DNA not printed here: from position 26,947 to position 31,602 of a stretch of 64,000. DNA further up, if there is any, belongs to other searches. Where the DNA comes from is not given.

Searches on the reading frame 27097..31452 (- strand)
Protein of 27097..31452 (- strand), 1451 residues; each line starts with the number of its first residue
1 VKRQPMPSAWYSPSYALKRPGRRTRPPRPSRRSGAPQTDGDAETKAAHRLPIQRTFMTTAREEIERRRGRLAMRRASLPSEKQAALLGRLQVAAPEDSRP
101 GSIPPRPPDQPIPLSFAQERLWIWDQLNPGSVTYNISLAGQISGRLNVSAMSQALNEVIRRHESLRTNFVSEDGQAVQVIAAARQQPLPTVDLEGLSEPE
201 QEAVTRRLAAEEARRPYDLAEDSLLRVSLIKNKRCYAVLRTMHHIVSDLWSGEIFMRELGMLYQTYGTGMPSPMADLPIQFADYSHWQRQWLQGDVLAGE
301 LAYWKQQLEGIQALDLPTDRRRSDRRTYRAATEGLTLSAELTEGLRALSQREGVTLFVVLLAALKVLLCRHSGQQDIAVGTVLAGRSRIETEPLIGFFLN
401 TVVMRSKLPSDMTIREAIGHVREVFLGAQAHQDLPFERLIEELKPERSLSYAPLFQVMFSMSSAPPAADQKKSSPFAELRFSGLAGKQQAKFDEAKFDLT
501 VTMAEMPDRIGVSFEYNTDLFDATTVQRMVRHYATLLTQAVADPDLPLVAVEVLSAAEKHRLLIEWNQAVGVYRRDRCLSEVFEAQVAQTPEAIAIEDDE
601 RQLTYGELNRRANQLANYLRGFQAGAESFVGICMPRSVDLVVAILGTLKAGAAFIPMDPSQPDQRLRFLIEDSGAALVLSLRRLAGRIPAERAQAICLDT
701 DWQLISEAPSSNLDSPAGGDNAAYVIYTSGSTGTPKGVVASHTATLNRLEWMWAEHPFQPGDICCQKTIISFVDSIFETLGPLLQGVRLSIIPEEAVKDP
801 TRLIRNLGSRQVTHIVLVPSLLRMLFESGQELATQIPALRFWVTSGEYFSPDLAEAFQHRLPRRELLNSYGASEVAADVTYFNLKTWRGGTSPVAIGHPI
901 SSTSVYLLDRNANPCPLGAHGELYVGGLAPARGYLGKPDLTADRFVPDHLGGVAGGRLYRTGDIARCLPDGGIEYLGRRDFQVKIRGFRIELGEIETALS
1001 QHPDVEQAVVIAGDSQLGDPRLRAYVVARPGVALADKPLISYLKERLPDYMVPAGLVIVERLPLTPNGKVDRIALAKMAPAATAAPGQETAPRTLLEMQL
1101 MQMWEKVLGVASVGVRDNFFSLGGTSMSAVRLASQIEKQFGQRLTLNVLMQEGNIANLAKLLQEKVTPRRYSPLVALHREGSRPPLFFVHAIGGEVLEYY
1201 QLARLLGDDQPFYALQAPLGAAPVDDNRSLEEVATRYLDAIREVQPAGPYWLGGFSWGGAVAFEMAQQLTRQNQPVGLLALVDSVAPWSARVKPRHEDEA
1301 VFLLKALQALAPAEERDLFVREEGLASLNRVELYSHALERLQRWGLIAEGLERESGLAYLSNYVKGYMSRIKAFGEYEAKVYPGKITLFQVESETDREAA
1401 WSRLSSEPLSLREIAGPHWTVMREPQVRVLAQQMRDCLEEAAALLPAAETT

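Call 9: search_protein_families(library=pfam, proteins=[window:27097-31452:-])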
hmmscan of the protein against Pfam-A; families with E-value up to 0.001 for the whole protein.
window:27097-31452:- (1451 aa): 7 families
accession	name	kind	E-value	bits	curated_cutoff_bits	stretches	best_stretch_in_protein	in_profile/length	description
PF00668.25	Condensation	-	3.2e-107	359.5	30.6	1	112-563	5-456/456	Condensation domain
PF00501.34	AMP-binding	-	6.8e-79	265.8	29.9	1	583-935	1-384/384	AMP-binding enzyme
PF00975.26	Thioesterase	-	3.8e-25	89.9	26.4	1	1185-1427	2-216/226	Thioesterase domain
PF13193.12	AMP-binding_C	-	2.3e-15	57.7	24.5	1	994-1069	1-76/76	AMP-binding enzyme C-terminal domain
PF00550.31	PP-binding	-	2.3e-15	57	20.8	1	1100-1162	3-67/67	Phosphopantetheine attachment site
PF12697.13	Abhydrolase_6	-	1.4e-06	29.6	26.3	1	1186-1335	1-132/217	Alpha/beta hydrolase family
PF00561.26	Abhydrolase_1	-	8.1e-05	22.8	25.8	0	1184-1288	1-103/245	alpha/beta hydrolase fold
